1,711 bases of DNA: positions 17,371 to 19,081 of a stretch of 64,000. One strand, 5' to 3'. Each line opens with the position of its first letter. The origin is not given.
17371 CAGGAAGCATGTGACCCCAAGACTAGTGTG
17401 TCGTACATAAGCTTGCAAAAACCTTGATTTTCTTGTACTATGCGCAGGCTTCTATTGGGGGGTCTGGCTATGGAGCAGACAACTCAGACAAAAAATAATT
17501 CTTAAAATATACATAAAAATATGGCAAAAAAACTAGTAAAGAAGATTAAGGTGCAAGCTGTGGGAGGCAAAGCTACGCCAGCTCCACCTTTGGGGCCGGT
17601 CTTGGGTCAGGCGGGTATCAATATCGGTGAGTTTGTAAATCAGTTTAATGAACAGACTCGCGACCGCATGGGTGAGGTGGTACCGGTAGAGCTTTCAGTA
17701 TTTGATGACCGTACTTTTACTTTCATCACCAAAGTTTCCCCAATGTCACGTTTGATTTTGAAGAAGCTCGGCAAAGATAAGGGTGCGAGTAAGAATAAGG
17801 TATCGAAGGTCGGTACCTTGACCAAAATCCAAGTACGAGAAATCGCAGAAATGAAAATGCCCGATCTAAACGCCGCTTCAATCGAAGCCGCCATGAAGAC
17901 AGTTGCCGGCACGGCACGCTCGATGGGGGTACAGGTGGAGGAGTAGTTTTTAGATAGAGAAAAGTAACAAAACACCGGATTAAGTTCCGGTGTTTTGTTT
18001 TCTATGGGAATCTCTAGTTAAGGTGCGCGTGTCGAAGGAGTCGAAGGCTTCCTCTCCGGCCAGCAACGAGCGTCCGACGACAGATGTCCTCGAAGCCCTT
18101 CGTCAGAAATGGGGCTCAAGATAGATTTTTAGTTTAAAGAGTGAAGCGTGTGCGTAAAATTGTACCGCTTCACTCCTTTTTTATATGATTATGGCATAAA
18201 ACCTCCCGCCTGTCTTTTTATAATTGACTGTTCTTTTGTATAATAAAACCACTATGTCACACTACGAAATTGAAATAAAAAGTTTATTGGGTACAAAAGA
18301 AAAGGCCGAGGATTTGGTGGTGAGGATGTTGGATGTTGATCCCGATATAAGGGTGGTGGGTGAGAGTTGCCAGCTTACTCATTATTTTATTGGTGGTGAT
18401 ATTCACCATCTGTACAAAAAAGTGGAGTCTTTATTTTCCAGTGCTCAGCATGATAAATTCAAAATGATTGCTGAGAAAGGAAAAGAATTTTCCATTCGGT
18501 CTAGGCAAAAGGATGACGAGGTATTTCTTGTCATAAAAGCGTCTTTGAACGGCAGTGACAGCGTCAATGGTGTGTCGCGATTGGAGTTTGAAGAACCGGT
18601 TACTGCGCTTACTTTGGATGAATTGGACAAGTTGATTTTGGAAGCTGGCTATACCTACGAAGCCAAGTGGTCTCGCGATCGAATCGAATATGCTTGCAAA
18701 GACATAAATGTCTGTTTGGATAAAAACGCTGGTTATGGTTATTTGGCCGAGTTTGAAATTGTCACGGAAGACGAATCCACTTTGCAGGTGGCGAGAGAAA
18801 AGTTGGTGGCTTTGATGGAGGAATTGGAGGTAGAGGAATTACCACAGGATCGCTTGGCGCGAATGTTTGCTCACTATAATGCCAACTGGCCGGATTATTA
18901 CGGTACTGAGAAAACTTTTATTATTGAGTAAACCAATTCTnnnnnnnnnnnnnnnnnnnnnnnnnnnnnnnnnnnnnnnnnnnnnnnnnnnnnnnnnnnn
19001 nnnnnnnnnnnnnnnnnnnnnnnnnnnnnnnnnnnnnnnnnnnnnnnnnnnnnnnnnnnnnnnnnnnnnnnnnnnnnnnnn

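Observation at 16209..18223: HTH-Fic gene with a palindromic operator array inserted between nusG and rplK; rplK is followed by terminators, not rplA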

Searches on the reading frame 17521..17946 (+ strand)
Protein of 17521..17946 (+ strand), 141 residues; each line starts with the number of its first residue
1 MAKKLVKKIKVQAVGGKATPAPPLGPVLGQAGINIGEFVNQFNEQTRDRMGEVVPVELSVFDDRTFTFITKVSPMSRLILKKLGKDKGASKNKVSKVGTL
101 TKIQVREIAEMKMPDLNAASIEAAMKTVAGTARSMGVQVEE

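Call 6: search_protein_families(library=pfam, proteins=[window:17521-17946:+])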
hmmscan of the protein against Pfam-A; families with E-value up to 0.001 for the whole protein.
window:17521-17946:+ (141 aa): 2 families
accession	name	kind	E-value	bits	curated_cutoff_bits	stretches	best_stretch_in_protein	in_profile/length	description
PF00298.24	Ribosomal_L11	-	3.6e-24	85.4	21.4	1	71-139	1-69/69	Ribosomal protein L11, RNA binding domain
PF03946.19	Ribosomal_L11_N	-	4.4e-24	84.4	32.9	1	9-66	1-58/58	Ribosomal protein L11, N-terminal domain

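Call 33: list_cluster_members(proteins=[P0001, window:17521-17946:+, window:15663-16208:+, window:58076-58561:+])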
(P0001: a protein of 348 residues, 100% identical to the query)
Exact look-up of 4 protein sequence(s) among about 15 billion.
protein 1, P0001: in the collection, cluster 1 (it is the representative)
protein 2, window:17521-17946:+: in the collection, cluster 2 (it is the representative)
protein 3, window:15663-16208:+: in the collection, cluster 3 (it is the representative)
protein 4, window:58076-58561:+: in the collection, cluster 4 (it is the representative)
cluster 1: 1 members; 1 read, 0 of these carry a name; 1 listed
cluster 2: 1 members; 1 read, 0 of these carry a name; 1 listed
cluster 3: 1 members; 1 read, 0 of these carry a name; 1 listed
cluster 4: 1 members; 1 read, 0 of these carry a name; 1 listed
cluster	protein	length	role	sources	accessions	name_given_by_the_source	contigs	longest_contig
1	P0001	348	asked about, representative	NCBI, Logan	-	-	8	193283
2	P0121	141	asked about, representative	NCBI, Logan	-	-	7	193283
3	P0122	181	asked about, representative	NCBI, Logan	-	-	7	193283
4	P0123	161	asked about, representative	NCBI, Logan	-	-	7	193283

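Call 45: find_homologous_proteins(query=window:17521-17946:+, max_evalue=1e-20)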
Query window:17521-17946:+ (141 aa): 7988 proteins with E <= 1e-20 among 8000 candidates; the best 120 are listed.
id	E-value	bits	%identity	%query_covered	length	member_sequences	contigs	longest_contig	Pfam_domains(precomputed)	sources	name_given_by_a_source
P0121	1.6e-81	289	100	100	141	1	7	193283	PF03946.20,PF00298.25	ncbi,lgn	-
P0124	1.9e-75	269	94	99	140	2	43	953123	PF03946.20,PF00298.25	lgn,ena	-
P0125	2.9e-75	269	93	99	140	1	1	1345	PF03946.20,PF00298.25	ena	-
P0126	8.5e-75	267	94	99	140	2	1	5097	PF03946.20,PF00298.25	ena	-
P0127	1.1e-74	267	91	100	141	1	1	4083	PF03946.20,PF00298.25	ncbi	-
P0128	2.7e-74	265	91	99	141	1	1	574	PF03946.20,PF00298.25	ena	-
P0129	5.5e-74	264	92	99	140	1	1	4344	PF03946.20,PF00298.25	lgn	-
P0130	8.3e-74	264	90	100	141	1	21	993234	PF03946.20,PF00298.25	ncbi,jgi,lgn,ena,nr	ncbi:MAG: 50S ribosomal protein L11 [Candidatus Pacebacteria bacterium]|jgi:large subunit ribosomal 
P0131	9.0e-74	264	91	100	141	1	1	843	PF03946.20,PF00298.25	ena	-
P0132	1.3e-73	263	90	100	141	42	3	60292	PF03946.20,PF00298.25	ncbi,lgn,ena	-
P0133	1.9e-73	263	89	100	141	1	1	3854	PF03946.20,PF00298.25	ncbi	-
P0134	2.0e-73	263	90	99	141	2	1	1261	PF03946.20,PF00298.25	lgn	-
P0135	2.0e-73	263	91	99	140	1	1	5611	PF03946.20,PF00298.25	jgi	jgi:large subunit ribosomal protein L11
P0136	2.6e-73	262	89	100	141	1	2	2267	PF03946.20,PF00298.25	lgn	-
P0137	3.2e-73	262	92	99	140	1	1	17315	PF03946.20,PF00298.25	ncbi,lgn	-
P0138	3.3e-73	262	89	100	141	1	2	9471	PF03946.20,PF00298.25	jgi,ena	-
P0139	4.0e-73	262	90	100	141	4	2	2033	PF03946.20,PF00298.25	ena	-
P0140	4.5e-73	261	91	99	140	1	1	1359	PF03946.20,PF00298.25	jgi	jgi:large subunit ribosomal protein L11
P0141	4.7e-73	261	89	100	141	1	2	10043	PF03946.20,PF00298.25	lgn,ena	-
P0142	5.1e-73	261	89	99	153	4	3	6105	PF03946.20,PF00298.25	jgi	jgi:large subunit ribosomal protein L11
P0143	5.9e-73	261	91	99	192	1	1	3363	PF03946.20,PF00298.25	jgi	jgi:large subunit ribosomal protein L11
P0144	6.1e-73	261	90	100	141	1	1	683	PF03946.20,PF00298.25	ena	-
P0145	1.6e-72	260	91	99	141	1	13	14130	PF03946.20,PF00298.25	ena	-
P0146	1.9e-72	259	89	99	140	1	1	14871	PF03946.20,PF00298.25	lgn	-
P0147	2.0e-72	259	89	100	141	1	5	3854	PF03946.20,PF00298.25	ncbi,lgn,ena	-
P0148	2.1e-72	259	87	99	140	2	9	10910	PF03946.20,PF00298.25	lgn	-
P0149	2.1e-72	259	91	99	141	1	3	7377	PF03946.20,PF00298.25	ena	-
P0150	2.4e-72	259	89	99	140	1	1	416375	PF03946.20,PF00298.25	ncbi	ncbi:MAG: 50S ribosomal protein L11 [Candidatus Paceibacterota bacterium]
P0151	2.6e-72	259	89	100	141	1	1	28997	PF03946.20,PF00298.25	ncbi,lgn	-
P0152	2.6e-72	259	89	99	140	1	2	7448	PF03946.20,PF00298.25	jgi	jgi:large subunit ribosomal protein L11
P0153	2.7e-72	259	87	100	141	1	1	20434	PF03946.20,PF00298.25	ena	-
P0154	3.3e-72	259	87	99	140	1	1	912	PF03946.20,PF00298.25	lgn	-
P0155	3.7e-72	258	88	99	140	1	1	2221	PF03946.20,PF00298.25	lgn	-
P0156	3.8e-72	258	87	99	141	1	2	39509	PF03946.20,PF00298.25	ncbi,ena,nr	ncbi:MAG TPA: 50S ribosomal protein L11 [Candidatus Paceibacterota bacterium]|nr:50S ribosomal prote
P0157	4.6e-72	258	88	100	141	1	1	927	PF03946.20,PF00298.25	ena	-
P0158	5.8e-72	258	86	100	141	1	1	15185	PF03946.20,PF00298.25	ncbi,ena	-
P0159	6.9e-72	258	89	100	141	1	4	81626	PF03946.20,PF00298.25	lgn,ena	-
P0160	1.0e-71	257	89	99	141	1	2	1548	PF03946.20,PF00298.25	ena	-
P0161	1.1e-71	257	88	99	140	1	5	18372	PF03946.20,PF00298.25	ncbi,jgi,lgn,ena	-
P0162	1.2e-71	257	88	99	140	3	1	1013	PF03946.20,PF00298.25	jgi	jgi:large subunit ribosomal protein L11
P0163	1.2e-71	257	87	100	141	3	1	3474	PF03946.20,PF00298.25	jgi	jgi:large subunit ribosomal protein L11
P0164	1.2e-71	257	87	100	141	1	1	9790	PF03946.20,PF00298.25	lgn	-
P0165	1.3e-71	257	87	100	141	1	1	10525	PF03946.20,PF00298.25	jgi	-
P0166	1.5e-71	256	88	99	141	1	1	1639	PF03946.20,PF00298.25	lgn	-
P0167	1.8e-71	256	86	99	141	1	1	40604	PF03946.20,PF00298.25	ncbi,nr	ncbi:MAG TPA: 50S ribosomal protein L11 [Candidatus Paceibacterota bacterium]|nr:50S ribosomal prote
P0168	2.2e-71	256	87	99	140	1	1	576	PF03946.20,PF00298.25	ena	-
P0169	2.3e-71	256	89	99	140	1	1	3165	PF03946.20,PF00298.25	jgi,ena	-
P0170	2.7e-71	256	89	99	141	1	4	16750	PF03946.20,PF00298.25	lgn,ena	-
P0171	2.8e-71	256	89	99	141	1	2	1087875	PF03946.20,PF00298.25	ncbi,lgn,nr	ncbi:MAG: 50S ribosomal protein L11 [Candidatus Nomurabacteria bacterium]|nr:50S ribosomal protein L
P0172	3.8e-71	255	86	100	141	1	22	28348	PF03946.20,PF00298.25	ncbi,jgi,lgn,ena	-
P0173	4.8e-71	255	86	100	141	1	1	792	PF03946.20,PF00298.25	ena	-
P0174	5.4e-71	255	88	99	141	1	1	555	PF03946.20,PF00298.25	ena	-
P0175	5.6e-71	255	87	99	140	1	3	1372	PF03946.20,PF00298.25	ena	-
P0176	6.1e-71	255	87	99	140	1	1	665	PF03946.20,PF00298.25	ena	-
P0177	7.4e-71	254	87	99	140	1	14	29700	PF03946.20,PF00298.25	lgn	-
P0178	7.9e-71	254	87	100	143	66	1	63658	PF03946.20,PF00298.25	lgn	-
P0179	9.2e-71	254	87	99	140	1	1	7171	PF03946.20,PF00298.25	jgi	-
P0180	3.2e-70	252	86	99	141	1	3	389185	PF03946.20,PF00298.25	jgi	jgi:large subunit ribosomal protein L11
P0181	3.4e-70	252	84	100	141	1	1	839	PF03946.20,PF00298.25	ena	-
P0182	3.5e-70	252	85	99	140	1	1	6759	PF03946.20,PF00298.25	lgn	-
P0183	3.7e-70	252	85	100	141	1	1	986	PF03946.20,PF00298.25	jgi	-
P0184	3.7e-70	252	86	100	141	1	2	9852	PF03946.20,PF00298.25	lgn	-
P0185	6.3e-70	251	85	99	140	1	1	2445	PF03946.20,PF00298.25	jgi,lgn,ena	-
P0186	6.6e-70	251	86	99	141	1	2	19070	PF03946.20,PF00298.25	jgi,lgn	-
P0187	7.2e-70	251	84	100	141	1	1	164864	PF03946.20,PF00298.25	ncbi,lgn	-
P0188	8.6e-70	251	87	99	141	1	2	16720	PF03946.20,PF00298.25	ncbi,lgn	-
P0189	9.8e-70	251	88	99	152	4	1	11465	PF03946.20,PF00298.25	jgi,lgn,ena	jgi:large subunit ribosomal protein L11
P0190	1.2e-69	250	86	99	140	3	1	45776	PF03946.20,PF00298.25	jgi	jgi:large subunit ribosomal protein L11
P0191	1.5e-69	250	86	99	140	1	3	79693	PF03946.20,PF00298.25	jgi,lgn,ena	-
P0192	2.2e-69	250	85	99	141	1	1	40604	PF03946.20,PF00298.25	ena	-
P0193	2.3e-69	249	85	100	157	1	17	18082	PF03946.20,PF00298.25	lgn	-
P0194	2.3e-69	249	85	100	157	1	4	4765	PF03946.20,PF00298.25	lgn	-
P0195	3.2e-69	249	84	99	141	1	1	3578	PF03946.20,PF00298.25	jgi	-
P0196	3.9e-69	249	81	90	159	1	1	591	PF03946.20,PF00298.25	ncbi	-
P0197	4.1e-69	249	83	100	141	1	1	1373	PF03946.20,PF00298.25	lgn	-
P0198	4.1e-69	249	86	99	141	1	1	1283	PF03946.20,PF00298.25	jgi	jgi:large subunit ribosomal protein L11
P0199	4.6e-69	248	86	99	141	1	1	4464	PF03946.20,PF00298.25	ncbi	-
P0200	5.4e-69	248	84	99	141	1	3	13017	PF03946.20,PF00298.25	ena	-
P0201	5.4e-69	248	84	99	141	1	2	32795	PF03946.20,PF00298.25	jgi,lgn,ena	-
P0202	5.4e-69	248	84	99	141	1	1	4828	PF03946.20,PF00298.25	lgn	-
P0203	5.8e-69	248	83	100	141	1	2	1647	PF03946.20,PF00298.25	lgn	-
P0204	6.8e-69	248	85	100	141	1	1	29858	PF03946.20,PF00298.25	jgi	jgi:large subunit ribosomal protein L11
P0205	7.6e-69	248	84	99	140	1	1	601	PF03946.20,PF00298.25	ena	-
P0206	7.9e-69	248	83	99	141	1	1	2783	PF03946.20,PF00298.25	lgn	-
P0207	8.4e-69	248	84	99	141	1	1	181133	PF03946.20,PF00298.25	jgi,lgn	jgi:large subunit ribosomal protein L11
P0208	1.0e-68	247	84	99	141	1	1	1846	PF03946.20,PF00298.25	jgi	-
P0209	1.1e-68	247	84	100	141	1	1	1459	PF03946.20,PF00298.25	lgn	-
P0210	1.1e-68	247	84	100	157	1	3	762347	PF03946.20,PF00298.25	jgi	-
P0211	1.3e-68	247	84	99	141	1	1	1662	PF03946.20,PF00298.25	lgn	-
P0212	1.3e-68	247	84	99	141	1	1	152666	PF03946.20,PF00298.25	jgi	jgi:large subunit ribosomal protein L11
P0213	1.4e-68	247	86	99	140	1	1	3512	PF03946.20,PF00298.25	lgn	-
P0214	1.6e-68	247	83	100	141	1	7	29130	PF03946.20,PF00298.25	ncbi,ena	-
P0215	1.8e-68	247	83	100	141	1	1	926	PF03946.20,PF00298.25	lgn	-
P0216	2.0e-68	246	85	99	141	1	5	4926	PF03946.20,PF00298.25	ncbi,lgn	-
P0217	2.2e-68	246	85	99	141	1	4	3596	PF03946.20,PF00298.25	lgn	-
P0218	2.6e-68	246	83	99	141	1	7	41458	PF03946.20,PF00298.25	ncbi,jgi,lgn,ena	jgi:large subunit ribosomal protein L11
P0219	2.7e-68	246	83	99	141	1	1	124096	PF03946.20,PF00298.25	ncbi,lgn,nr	ncbi:50S ribosomal protein L11 [Patescibacteria group bacterium]|nr:50S ribosomal protein L11 [Pates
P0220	2.8e-68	246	83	100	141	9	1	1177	PF03946.20,PF00298.25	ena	-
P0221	2.8e-68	246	84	99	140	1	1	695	PF03946.20,PF00298.25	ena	-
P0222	3.4e-68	246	84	99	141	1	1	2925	PF03946.20,PF00298.25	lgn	-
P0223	4.3e-68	245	83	99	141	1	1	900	PF03946.20,PF00298.25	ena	-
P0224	4.4e-68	245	85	99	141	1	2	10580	PF03946.20,PF00298.25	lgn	-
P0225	5.7e-68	245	83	99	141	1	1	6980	PF03946.20,PF00298.25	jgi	jgi:large subunit ribosomal protein L11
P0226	6.2e-68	245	83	99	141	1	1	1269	PF03946.20,PF00298.25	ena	-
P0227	6.2e-68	245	85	99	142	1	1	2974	PF03946.20,PF00298.25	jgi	jgi:large subunit ribosomal protein L11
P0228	6.6e-68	245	83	100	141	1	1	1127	PF03946.20,PF00298.25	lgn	-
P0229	6.7e-68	245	84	100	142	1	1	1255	PF03946.20,PF00298.25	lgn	-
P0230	7.1e-68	245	82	100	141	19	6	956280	PF03946.20,PF00298.25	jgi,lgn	jgi:large subunit ribosomal protein L11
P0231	8.1e-68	244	82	99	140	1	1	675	PF03946.20,PF00298.25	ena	-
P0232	8.2e-68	244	83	99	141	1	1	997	PF03946.20,PF00298.25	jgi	jgi:large subunit ribosomal protein L11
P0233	8.4e-68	244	82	99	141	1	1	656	PF03946.20,PF00298.25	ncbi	-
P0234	8.5e-68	244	83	99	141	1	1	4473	PF03946.20,PF00298.25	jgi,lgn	-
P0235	9.4e-68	244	83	99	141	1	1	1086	PF03946.20,PF00298.25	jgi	jgi:large subunit ribosomal protein L11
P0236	9.7e-68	244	83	99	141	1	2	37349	PF03946.20,PF00298.25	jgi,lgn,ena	-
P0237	1.1e-67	244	83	99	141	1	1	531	PF03946.20,PF00298.25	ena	-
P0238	1.1e-67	244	81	99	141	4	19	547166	PF03946.20,PF00298.25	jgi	jgi:large subunit ribosomal protein L11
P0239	1.1e-67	244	82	100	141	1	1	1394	PF03946.20,PF00298.25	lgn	-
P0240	1.2e-67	244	83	99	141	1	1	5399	PF03946.20,PF00298.25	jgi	jgi:large subunit ribosomal protein L11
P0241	1.8e-67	243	83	99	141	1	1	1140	PF03946.20,PF00298.25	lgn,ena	-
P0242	1.9e-67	243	79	100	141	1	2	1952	PF03946.20,PF00298.25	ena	-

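Call 46: find_encoding_contigs(protein=P0124, flank=6000, max_places=2)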
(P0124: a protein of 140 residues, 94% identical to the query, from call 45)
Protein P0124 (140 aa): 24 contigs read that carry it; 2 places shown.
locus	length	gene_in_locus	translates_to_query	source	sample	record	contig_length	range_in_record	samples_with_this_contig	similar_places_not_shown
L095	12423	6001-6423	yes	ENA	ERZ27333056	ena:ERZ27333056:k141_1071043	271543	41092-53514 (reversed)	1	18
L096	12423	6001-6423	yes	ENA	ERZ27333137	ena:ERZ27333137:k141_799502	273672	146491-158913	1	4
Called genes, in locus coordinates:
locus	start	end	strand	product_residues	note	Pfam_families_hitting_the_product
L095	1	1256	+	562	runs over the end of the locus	PF00317:Ribonuc_red_lgN (weak), PF02867:Ribonuc_red_lgC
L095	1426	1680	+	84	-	-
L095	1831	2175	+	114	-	-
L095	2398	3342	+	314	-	PF00413:Peptidase_M10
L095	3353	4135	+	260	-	PF04402:SIMPL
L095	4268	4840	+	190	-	-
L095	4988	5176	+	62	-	PF00584:SecE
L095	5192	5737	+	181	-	PF02357:NusG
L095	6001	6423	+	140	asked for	PF03946:Ribosomal_L11_N, PF00298:Ribosomal_L11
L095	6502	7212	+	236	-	PF01996:F420_ligase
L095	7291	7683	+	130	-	-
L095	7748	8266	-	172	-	PF00186:DHFR_1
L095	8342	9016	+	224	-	PF01928:CYTH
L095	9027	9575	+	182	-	PF22769:DCD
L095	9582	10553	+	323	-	PF00303:Thymidylat_synt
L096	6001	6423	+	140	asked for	PF03946:Ribosomal_L11_N, PF00298:Ribosomal_L11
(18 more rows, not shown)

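Call 47: find_encoding_contigs(protein=P0130, flank=6000, max_places=2)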
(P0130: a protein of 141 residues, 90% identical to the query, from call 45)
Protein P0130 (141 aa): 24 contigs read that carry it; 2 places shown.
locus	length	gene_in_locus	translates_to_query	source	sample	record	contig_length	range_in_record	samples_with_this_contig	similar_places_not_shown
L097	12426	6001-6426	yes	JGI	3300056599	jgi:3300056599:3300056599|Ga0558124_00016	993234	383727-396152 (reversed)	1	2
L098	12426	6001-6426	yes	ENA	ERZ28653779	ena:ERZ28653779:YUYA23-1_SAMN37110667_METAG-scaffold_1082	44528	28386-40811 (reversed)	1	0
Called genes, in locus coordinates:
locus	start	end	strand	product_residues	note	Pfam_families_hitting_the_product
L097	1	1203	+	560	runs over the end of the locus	PF00317:Ribonuc_red_lgN (weak), PF02867:Ribonuc_red_lgC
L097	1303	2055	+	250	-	PF00520:Ion_trans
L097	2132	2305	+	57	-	-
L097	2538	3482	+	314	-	PF00413:Peptidase_M10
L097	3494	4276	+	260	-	PF04402:SIMPL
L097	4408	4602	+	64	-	PF00584:SecE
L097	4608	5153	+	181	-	PF02357:NusG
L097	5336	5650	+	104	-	-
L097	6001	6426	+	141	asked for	PF03946:Ribosomal_L11_N, PF00298:Ribosomal_L11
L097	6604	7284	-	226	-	PF03412:Peptidase_C39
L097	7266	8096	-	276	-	-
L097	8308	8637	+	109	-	-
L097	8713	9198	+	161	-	-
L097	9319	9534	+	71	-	-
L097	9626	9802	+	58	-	-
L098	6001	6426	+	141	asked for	PF03946:Ribosomal_L11_N, PF00298:Ribosomal_L11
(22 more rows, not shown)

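Call 48: find_encoding_contigs(protein=P0171, flank=6000, max_places=2)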
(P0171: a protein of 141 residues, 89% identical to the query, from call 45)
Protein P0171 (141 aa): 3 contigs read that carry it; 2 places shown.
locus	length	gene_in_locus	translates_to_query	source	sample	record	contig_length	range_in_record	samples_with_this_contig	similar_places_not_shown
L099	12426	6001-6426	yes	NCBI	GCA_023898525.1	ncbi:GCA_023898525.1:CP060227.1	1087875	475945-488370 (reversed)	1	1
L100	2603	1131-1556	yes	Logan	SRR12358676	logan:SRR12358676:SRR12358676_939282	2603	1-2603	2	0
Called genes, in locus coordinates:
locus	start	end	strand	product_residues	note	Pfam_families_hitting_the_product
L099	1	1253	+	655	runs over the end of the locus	PF00488:MutS_V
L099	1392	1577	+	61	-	-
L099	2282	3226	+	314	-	PF00413:Peptidase_M10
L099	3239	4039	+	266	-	PF04402:SIMPL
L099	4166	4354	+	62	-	PF00584:SecE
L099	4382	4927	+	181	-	PF02357:NusG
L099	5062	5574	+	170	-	-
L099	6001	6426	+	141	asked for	PF03946:Ribosomal_L11_N, PF00298:Ribosomal_L11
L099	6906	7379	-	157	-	-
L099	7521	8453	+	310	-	PF00665:rve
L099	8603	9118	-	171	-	PF00186:DHFR_1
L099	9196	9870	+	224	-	PF01928:CYTH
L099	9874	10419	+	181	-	PF22769:DCD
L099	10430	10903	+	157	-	PF01230:HIT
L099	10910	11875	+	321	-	PF00303:Thymidylat_synt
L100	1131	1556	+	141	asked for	PF03946:Ribosomal_L11_N, PF00298:Ribosomal_L11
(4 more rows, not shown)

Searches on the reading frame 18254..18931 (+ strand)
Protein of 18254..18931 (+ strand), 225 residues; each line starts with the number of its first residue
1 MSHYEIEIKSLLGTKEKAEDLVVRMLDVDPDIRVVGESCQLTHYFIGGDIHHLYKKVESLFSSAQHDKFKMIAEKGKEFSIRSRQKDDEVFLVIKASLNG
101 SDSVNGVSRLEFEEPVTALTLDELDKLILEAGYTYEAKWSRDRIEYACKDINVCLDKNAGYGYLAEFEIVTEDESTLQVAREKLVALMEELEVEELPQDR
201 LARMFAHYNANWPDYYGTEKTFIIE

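Call 6: search_protein_families(library=pfam, proteins=[window:18254-18931:+])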
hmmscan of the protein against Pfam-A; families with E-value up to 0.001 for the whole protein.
window:18254-18931:+ (225 aa): 1 family
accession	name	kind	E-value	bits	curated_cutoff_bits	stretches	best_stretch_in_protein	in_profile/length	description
PF01928.26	CYTH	-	2.2e-09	37.8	23.2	1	78-195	51-171/179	CYTH domain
